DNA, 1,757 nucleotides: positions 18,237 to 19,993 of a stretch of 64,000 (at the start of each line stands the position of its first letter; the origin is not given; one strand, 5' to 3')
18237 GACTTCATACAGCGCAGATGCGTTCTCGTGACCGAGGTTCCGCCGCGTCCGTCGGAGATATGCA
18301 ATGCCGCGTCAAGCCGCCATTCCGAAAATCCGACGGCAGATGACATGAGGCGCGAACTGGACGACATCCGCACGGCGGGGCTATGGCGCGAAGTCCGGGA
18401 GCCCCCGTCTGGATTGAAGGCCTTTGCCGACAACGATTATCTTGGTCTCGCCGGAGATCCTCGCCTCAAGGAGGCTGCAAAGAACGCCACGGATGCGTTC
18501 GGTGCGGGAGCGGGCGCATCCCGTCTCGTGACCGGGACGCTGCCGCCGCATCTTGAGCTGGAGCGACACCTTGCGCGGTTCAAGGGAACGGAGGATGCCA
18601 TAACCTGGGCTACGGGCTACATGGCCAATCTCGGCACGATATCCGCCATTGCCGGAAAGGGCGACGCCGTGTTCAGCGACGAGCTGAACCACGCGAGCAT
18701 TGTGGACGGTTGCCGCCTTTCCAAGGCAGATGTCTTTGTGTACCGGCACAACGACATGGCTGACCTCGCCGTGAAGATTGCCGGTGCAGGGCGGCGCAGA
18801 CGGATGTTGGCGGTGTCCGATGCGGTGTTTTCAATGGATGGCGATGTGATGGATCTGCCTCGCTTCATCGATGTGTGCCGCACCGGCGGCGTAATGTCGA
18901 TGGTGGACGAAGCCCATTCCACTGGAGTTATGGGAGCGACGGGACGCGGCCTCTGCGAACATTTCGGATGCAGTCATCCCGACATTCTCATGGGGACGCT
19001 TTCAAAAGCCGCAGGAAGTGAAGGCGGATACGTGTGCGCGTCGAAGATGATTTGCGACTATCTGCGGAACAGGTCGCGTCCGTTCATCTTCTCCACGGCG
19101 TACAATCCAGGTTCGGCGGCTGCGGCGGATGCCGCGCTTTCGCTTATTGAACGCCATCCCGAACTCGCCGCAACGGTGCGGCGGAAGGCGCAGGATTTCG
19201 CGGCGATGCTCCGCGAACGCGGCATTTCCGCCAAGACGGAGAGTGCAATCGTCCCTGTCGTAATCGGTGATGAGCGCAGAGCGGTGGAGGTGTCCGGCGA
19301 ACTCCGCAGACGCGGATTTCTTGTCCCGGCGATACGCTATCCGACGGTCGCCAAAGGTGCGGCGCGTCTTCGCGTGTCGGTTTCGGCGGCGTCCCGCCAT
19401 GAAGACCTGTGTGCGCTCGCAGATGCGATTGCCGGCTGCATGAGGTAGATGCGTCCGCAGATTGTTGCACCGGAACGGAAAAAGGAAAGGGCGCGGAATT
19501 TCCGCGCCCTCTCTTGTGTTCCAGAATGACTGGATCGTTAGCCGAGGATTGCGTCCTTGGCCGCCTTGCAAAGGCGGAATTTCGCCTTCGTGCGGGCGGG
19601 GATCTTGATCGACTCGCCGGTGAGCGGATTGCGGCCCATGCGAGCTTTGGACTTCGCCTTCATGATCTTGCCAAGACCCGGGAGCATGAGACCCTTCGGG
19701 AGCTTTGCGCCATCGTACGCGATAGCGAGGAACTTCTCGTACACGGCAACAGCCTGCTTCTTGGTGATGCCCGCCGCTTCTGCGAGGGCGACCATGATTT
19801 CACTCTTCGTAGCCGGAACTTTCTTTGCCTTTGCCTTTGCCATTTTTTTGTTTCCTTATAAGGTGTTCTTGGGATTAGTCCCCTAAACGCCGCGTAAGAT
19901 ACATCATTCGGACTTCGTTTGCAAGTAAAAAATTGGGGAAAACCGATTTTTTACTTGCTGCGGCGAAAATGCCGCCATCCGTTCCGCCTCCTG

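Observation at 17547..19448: BioW-BioF fusion protein with near-leaderless start and bidirectional terminator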

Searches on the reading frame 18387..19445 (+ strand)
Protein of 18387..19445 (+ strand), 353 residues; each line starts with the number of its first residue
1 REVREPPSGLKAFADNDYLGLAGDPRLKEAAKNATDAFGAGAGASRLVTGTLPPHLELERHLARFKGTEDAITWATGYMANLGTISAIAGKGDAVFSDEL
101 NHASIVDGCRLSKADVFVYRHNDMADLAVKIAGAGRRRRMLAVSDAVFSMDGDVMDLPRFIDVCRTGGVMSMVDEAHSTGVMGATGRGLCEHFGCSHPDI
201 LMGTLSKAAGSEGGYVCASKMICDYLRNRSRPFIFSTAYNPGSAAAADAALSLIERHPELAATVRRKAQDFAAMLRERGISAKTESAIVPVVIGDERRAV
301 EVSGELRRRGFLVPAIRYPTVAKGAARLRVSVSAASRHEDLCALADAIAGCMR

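Call 20: search_solved_structures(query=window:18387-19445:+, show_alignments=2, max_evalue=1e-40)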
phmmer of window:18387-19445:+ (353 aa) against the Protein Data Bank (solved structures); distinct sequences matched with E-value up to 1e-40: 35.
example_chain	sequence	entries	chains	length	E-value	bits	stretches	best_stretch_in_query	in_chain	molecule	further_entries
8s1y_A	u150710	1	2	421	1.4e-74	254.6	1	13-341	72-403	8-amino-7-oxononanoate synthase/2-amino-3-ketobutyrate coenzyme A ligase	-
7poa_A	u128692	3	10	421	3.5e-74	253.3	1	13-341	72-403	8-amino-7-oxononanoate synthase/2-amino-3-ketobutyrate coenzyme A ligase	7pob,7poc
5jay_A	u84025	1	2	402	2e-71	244.2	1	11-344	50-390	8-amino-7-oxononanoate synthase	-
6onn_A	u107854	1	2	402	1.2e-70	241.6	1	11-348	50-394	8-amino-7-oxononanoate synthase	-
7v58_A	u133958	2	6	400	2.2e-69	237.5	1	12-348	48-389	2-amino-3-ketobutyrate coenzyme A ligase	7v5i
1fc4_A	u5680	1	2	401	3.6e-67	230.2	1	12-347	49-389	2-AMINO-3-KETOBUTYRATE CONENZYME A LIGASE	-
3tqx_A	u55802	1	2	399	1.2e-66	228.5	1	11-344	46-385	2-amino-3-ketobutyrate coenzyme A ligase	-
3a2b_A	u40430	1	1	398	3.8e-65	223.6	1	11-340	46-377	Serine palmitoyltransferase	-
8guh_A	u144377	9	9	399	3.8e-65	223.6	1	11-340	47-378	Serine palmitoyltransferase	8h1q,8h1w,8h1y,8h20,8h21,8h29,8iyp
7s5m_A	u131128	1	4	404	4.6e-65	223.3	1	3-346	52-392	8-amino-7-oxononanoate synthase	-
3wy7_A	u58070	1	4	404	4.8e-65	223.2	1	3-346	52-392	8-amino-7-oxononanoate synthase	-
7bxp_A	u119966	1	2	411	1.3e-64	221.8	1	15-348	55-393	2-amino-3-ketobutyrate coenzyme A ligase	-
7x98_A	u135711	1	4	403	2.9e-64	220.7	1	10-348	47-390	5-aminolevulinate synthase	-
5vnx_A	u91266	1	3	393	7.9e-64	219.2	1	11-348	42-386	8-amino-7-oxononanoate synthase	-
7bxq_A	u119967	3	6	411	1e-63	218.8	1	15-348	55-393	2-amino-3-ketobutyrate coenzyme A ligase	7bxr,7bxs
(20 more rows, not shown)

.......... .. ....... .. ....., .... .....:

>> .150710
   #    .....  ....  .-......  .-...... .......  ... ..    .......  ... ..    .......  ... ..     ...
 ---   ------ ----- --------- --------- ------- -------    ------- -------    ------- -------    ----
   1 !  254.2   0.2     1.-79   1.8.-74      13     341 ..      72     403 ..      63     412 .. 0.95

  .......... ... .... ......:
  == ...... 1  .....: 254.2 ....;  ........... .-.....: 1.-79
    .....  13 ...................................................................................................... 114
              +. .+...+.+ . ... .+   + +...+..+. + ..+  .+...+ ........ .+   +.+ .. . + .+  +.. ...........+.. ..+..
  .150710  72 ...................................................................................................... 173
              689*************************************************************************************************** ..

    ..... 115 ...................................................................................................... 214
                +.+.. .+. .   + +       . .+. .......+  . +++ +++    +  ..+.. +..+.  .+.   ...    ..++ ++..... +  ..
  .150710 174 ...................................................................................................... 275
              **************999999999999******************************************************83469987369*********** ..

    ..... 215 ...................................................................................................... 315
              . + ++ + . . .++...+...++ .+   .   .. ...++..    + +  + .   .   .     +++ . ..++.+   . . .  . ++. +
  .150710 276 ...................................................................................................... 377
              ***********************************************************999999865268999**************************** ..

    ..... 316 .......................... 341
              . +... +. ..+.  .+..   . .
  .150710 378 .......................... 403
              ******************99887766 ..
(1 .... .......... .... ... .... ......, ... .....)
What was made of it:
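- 18330..19430 (+): BioF (AONS) domain (residues 262-628). N-terminal helix at 262-276. PLP residues His382, Ser429, Asp454, His457, Thr484. Schiff-base Lys487 is the codon at 19005-19007. Alignment to solved AOS/BioF chains (call 20).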

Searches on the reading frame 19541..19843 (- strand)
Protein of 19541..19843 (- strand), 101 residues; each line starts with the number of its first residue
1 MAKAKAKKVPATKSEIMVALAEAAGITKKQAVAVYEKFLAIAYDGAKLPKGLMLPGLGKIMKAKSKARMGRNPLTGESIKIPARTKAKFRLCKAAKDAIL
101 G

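Call 24: search_protein_families(library=pfam, proteins=[window:19541-19843:-], max_evalue=0.00001)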
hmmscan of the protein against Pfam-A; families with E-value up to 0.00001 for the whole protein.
window:19541-19843:- (101 aa): 1 family
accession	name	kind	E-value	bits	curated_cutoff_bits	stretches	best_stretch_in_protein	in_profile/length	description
PF00216.26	Bac_DNA_binding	-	4.4e-20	72.1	22.4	1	12-99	2-89/90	Bacterial DNA-binding protein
